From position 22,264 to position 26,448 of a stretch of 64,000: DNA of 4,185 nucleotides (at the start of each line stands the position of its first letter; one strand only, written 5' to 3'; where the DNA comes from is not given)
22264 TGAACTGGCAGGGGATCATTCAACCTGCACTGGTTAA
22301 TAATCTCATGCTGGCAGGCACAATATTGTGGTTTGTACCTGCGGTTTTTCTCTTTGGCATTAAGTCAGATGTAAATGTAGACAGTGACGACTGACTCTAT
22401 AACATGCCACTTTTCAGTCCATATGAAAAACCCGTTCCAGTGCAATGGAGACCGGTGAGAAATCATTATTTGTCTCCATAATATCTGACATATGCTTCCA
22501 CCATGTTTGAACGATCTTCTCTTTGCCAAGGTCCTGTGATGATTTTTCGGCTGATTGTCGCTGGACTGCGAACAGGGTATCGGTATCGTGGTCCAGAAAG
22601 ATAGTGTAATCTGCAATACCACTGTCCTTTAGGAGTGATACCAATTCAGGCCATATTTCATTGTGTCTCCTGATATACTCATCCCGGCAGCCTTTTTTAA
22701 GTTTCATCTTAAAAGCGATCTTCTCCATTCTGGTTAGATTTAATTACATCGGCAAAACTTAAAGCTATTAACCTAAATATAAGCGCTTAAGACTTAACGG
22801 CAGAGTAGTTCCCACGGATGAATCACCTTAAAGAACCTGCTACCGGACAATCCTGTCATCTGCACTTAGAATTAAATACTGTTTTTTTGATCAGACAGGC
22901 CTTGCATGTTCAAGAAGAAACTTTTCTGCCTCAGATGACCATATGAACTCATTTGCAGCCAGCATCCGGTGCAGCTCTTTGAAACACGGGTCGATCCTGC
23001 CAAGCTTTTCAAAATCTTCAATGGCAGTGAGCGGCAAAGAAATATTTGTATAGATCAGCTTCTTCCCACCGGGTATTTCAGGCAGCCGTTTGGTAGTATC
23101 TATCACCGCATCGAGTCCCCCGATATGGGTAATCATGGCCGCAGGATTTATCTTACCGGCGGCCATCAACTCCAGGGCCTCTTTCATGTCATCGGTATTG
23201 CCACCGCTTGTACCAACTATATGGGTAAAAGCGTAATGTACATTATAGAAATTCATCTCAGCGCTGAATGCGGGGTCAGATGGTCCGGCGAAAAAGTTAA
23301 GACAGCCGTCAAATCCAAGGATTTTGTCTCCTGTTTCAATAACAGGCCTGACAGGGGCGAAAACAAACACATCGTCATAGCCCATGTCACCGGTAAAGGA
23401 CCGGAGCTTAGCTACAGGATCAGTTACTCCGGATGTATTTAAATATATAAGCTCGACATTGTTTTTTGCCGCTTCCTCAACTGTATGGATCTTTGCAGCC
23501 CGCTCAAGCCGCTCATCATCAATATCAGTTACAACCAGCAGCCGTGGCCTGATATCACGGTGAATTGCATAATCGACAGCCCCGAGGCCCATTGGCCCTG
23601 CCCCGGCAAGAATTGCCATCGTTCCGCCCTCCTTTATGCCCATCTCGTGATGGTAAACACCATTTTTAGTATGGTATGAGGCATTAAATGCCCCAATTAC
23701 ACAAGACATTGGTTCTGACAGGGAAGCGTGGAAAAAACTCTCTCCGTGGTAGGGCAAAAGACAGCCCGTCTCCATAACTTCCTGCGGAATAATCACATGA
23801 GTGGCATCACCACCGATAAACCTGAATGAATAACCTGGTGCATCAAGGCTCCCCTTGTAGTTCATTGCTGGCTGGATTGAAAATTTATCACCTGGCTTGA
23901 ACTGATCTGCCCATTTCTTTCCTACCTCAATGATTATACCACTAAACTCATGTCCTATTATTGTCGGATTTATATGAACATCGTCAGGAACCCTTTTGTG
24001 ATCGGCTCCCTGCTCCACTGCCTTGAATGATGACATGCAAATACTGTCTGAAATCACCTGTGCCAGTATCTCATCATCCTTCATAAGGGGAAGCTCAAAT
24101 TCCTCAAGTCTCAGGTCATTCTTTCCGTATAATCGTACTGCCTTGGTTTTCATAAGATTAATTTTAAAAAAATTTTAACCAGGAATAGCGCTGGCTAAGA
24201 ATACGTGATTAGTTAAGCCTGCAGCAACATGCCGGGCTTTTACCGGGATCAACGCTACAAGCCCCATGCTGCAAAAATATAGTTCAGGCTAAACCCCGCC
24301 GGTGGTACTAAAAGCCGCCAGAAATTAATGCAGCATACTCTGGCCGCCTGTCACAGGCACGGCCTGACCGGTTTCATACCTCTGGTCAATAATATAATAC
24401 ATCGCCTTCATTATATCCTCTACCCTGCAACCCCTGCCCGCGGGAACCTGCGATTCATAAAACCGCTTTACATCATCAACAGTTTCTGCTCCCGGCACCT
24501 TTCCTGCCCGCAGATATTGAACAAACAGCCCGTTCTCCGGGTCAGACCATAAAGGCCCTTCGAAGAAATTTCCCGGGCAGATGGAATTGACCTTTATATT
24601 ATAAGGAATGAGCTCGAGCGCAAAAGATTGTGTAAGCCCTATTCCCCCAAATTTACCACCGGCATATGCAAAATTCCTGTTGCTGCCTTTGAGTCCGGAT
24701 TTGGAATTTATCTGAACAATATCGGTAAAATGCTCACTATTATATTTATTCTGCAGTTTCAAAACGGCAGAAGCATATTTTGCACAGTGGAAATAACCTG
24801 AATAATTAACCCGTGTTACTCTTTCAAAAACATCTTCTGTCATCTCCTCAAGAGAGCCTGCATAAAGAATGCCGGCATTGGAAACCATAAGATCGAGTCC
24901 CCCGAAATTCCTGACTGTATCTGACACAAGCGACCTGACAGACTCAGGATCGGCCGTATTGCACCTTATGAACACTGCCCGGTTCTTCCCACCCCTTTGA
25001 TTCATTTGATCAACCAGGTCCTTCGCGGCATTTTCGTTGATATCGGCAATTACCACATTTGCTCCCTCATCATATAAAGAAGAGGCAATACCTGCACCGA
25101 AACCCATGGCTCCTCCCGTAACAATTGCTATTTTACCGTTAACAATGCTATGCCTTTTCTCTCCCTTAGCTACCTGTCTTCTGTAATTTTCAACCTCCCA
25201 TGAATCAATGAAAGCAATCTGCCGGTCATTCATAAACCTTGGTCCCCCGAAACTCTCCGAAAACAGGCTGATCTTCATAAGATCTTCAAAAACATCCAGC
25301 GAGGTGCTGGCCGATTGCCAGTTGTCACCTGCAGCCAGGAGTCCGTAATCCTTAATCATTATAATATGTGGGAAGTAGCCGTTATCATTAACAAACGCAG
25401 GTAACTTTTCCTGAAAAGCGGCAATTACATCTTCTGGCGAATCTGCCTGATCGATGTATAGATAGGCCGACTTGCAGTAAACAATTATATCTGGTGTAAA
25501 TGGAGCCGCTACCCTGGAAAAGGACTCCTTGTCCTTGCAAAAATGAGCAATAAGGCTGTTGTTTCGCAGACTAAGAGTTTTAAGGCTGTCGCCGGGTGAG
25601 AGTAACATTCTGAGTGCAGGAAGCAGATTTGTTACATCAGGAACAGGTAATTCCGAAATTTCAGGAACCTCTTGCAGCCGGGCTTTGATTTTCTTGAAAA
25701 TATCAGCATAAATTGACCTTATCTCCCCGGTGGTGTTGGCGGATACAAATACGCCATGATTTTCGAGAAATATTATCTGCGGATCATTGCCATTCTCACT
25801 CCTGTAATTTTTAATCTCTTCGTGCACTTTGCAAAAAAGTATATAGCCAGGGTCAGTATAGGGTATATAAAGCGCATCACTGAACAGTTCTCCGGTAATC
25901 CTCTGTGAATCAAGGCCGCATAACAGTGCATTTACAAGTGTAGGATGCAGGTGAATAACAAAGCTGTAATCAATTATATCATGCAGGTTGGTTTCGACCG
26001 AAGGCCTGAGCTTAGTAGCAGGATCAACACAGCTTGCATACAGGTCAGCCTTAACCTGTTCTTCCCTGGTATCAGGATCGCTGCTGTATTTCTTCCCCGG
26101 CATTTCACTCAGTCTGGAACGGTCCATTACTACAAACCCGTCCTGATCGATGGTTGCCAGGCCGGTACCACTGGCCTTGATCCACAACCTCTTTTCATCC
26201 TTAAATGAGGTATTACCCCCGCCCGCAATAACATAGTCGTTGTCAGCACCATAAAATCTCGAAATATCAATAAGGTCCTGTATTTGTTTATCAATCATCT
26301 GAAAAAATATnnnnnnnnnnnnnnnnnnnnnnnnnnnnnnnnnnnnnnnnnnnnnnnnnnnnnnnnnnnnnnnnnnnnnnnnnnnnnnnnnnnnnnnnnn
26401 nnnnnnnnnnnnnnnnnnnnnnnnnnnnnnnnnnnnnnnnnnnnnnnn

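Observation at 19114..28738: Rhamnose-like 6-deoxyhexose cluster without a recognisable rhamnulokinase and with non-canonical extra enzymes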

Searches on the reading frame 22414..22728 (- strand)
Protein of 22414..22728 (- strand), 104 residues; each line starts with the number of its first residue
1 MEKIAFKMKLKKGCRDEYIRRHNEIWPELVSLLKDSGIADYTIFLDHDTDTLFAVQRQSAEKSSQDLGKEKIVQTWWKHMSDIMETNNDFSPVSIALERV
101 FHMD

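Call 3: search_protein_families(library=pfam, proteins=[window:22414-22728:-])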
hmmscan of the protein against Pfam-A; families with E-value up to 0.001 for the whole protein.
window:22414-22728:- (104 aa): 1 family
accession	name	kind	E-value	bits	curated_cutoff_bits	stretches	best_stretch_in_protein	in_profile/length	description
PF05336.19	rhaM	-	2.6e-28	98.7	23.4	1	3-103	1-105/105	L-rhamnose mutarotase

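Call 4: search_protein_families(library=ncbifam, proteins=[window:22414-22728:-])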
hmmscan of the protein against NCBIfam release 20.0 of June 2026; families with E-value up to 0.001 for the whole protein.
window:22414-22728:- (104 aa): 1 family
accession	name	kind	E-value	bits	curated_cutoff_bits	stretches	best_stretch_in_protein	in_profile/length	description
TIGR02625.1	YiiL_rotase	equivalog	4.8e-33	113.6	99.6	1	4-104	2-102/102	L-rhamnose mutarotase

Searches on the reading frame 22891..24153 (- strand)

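Call 3: search_protein_families(library=pfam, proteins=[window:22891-24153:-])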
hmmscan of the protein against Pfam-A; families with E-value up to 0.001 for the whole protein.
window:22891-24153:- (420 aa): 2 families
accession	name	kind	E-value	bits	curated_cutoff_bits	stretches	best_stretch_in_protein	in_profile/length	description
PF00107.32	ADH_zinc_N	-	7.3e-10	39.3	31.8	1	187-331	1-128/129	Zinc-binding dehydrogenase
PF08240.17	ADH_N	-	2.2e-07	31.5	23.5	1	26-124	2-96/104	Alcohol dehydrogenase GroES-like domain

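Call 4: search_protein_families(library=ncbifam, proteins=[window:22891-24153:-])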
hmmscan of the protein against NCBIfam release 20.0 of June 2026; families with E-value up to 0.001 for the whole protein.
window:22891-24153:- (420 aa): 13 families
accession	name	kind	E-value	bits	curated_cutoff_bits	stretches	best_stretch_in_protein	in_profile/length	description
NF041097.1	keto_inos_dh_IolM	equivalog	3.2e-22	78.7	450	1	4-367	30-387/389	scyllo-inosose 3-dehydrogenase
NF003808.0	PRK05396.1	equivalog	6.7e-11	41.6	380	1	11-93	10-87/341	L-threonine 3-dehydrogenase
TIGR00692.1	tdh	equivalog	4.4e-09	35.8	458.35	1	13-93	10-85/340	L-threonine 3-dehydrogenase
NF010344.0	PRK13771.1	subfamily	6.7e-09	35.2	349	1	5-91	3-82/334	putative alcohol dehydrogenase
NF006940.0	PRK09422.1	equivalog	9.3e-08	31.4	344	0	5-94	3-83/338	alcohol dehydrogenase AdhP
NF007642.0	PRK10309.1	equivalog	2.4e-07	30.3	550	1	4-96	2-86/347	galactitol-1-phosphate 5-dehydrogenase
TIGR03989.1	Rxyl_3153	subfamily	2.3e-06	27.1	440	0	3-90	2-82/370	NDMA-dependent alcohol dehydrogenase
NF007489.0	PRK10083.1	equivalog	3.8e-06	26.1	376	0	12-97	10-87/339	Zn-dependent oxidoreductase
TIGR02818.1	adh_III_F_hyde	equivalog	4.1e-06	26.1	543.95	0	6-90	6-82/368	S-(hydroxymethyl)glutathione dehydrogenase/class III alcohol dehydrogenase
TIGR02819.1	fdhA_non_GSH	equivalog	6.2e-06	25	636.95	0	149-221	167-231/397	formaldehyde dehydrogenase, glutathione-independent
TIGR01202.1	bchC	equivalog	1.9e-05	24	291.25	0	2-123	1-117/308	chlorophyll synthesis pathway protein BchC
NF041172.1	AcrlCoa_red_Thmprot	equivalog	3.4e-05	22.9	500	0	4-91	2-82/334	acryloyl-CoA reductase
NF007375.0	PRK09880.1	equivalog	0.00047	19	469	0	2-96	4-90/344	L-idonate 5-dehydrogenase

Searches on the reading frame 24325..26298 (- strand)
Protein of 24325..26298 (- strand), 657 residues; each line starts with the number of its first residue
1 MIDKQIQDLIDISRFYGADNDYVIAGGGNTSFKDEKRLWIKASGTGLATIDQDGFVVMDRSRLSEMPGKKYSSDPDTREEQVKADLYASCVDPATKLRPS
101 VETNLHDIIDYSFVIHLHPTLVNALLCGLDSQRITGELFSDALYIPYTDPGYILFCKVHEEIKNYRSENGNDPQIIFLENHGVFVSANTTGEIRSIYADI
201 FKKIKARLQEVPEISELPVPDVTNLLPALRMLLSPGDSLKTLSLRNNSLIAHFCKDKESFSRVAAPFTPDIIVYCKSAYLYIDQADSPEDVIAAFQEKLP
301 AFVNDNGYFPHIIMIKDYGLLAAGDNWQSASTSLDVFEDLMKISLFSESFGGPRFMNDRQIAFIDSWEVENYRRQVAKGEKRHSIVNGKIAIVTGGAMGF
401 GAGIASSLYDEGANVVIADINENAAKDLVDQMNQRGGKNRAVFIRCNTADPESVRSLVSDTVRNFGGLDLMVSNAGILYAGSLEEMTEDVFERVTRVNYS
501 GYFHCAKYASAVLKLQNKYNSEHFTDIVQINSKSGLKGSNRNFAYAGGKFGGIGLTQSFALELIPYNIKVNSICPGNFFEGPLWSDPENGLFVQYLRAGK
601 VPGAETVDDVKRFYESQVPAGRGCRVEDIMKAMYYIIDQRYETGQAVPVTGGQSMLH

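Call 3: search_protein_families(library=pfam, proteins=[window:24325-26298:-])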
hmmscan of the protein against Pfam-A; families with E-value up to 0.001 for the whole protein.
window:24325-26298:- (657 aa): 5 families
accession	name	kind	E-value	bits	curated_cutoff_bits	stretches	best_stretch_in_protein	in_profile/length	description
PF00106.31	adh_short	-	2.3e-43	148.4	26.6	1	389-577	1-181/195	short chain dehydrogenase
PF13561.12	adh_short_C2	-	3.6e-37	128.6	27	1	397-576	3-174/236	Enoyl-(Acyl carrier protein) reductase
PF00596.27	Aldolase_II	-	1.1e-16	61.7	22.2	1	8-191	2-166/183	Class II Aldolase and Adducin N-terminal domain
PF08659.16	KR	-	3.2e-10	40.7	22.6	1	392-508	4-122/180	KR domain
PF23441.1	SDR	-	0.0004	20.3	27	0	391-653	10-255/258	SDR-like rossmann domain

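Call 4: search_protein_families(library=ncbifam, proteins=[window:24325-26298:-])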
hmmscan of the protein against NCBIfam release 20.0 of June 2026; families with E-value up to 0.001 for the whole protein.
window:24325-26298:- (657 aa): 211 families (the best 25 are shown)
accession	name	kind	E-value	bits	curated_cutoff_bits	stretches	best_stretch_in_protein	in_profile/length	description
TIGR02632.1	RhaD_aldol-ADH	equivalog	2.9e-70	237.5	567.75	1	8-653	3-670/676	bifunctional rhamnulose-1-phosphate aldolase/short-chain dehydrogenase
NF006195.0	PRK08324.2-3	equivalog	1.1e-66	225.5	931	1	12-652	31-671/678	bifunctional aldolase/short-chain dehydrogenase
NF006196.0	PRK08324.2-4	equivalog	1.3e-66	225.4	831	1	5-586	16-595/657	bifunctional aldolase/short-chain dehydrogenase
NF009050.0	PRK12384.1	equivalog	2.1e-66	224.2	307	1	388-655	2-258/259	sorbitol-6-phosphate dehydrogenase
NF006190.0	PRK08324.1-4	equivalog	2e-65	221.2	1014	1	4-584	16-619/689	bifunctional aldolase/short-chain dehydrogenase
NF006189.0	PRK08324.1-3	equivalog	2.6e-62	211.2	634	2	359-653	411-695/701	bifunctional rhamnulose-1-phosphate aldolase/short-chain dehydrogenase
NF006194.0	PRK08324.2-2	equivalog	2.7e-55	188.3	686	2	263-652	301-696/703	bifunctional aldolase/short-chain dehydrogenase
NF006188.0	PRK08324.1-1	equivalog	2.3e-50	171.6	1152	2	307-581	342-605/679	bifunctional aldolase/short-chain dehydrogenase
NF006192.0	PRK08324.1-6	equivalog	4.7e-50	170.7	639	1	13-573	33-611/685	bifunctional aldolase/short-chain dehydrogenase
NF006191.0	PRK08324.1-5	equivalog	9.5e-48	163.1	1240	2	358-653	416-700/706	bifunctional aldolase/short-chain dehydrogenase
NF004198.0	PRK05653.1-3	equivalog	9.1e-46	156.3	296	1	384-577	3-188/248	3-oxoacyl-ACP reductase FabG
NF005559.1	PRK07231.1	subfamily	4.7e-45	154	215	1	386-654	2-248/249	glucose 1-dehydrogenase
NF053702.1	TrHdxCHCADhChcB1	equivalog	1.3e-43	149.2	400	1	386-584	2-193/250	trans-4-hydroxycyclohexanecarboxylate dehydrogenase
NF009093.0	PRK12429.1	subfamily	3.9e-40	137.8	258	1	386-652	3-255/259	3-hydroxybutyrate dehydrogenase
NF006193.0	PRK08324.2-1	subfamily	1.3e-39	136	1213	1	3-518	24-581/705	bifunctional aldolase/short-chain dehydrogenase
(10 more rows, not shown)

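Call 37: search_solved_structures(query=window:24325-26298:-, max_evalue=1e-10)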
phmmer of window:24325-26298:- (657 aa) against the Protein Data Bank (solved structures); distinct sequences matched with E-value up to 1e-10: 410 (the best 60 are shown).
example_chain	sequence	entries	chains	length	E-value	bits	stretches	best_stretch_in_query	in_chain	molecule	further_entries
5o3z_A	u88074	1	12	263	7e-43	150.5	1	389-655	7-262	Sorbitol-6-phosphate dehydrogenase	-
4ni5_A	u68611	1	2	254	3.4e-31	111.9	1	382-609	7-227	Oxidoreductase, short-chain dehydrogenase/reductase family protein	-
4nbu_A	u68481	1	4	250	5.2e-31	111.2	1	384-584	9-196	3-oxoacyl-(Acyl-carrier-protein) reductase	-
1geg_A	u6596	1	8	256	3e-29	105.4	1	389-653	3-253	ACETOIN REDUCTASE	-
6ci8_A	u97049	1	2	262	1e-28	103.7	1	385-654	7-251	3-oxoacyl-[acyl-carrier-protein] reductase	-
6ci9_A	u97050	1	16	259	1.2e-28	103.5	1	386-654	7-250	3-oxoacyl-[acyl-carrier-protein] reductase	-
2et6_A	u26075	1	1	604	1.5e-28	103.1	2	384-575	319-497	(3R)-hydroxyacyl-CoA dehydrogenase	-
2uvd_A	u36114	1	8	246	5.3e-28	101.3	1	386-578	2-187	3-OXOACYL-(ACYL-CARRIER-PROTEIN) REDUCTASE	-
7djs_A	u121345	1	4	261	4.7e-27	98.2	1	384-654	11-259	SDR family oxidoreductase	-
6zyz_A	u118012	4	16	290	5.9e-27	97.8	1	386-596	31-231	Borneol dehydrogenase from salvia rosmarinus | Borneol Dehydrogenase (salvia rosmarinus) apo structure | BORNEOL DEHYDROGENASE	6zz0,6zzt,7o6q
4weo_A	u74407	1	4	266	1.7e-26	96.3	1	386-653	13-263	Putative acetoin(Diacetyl) reductase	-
6zzq_A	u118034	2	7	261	1.7e-26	96.3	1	385-653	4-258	3-hydroxybutyrate dehydrogenase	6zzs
4m8s_A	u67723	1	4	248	3e-26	95.5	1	386-612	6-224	Putative 3-oxoacyl-[acyl-carrier protein] reductase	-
3wye_A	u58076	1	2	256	5.1e-26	94.7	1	389-653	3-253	Diacetyl reductase [(S)-acetoin forming],L-2,3-butanediol dehydrogenase,Diacetyl reductase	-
8sy8_A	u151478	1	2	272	7.8e-26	94.1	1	386-654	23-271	4-formylbenzenesulfonate dehydrogenase TsaC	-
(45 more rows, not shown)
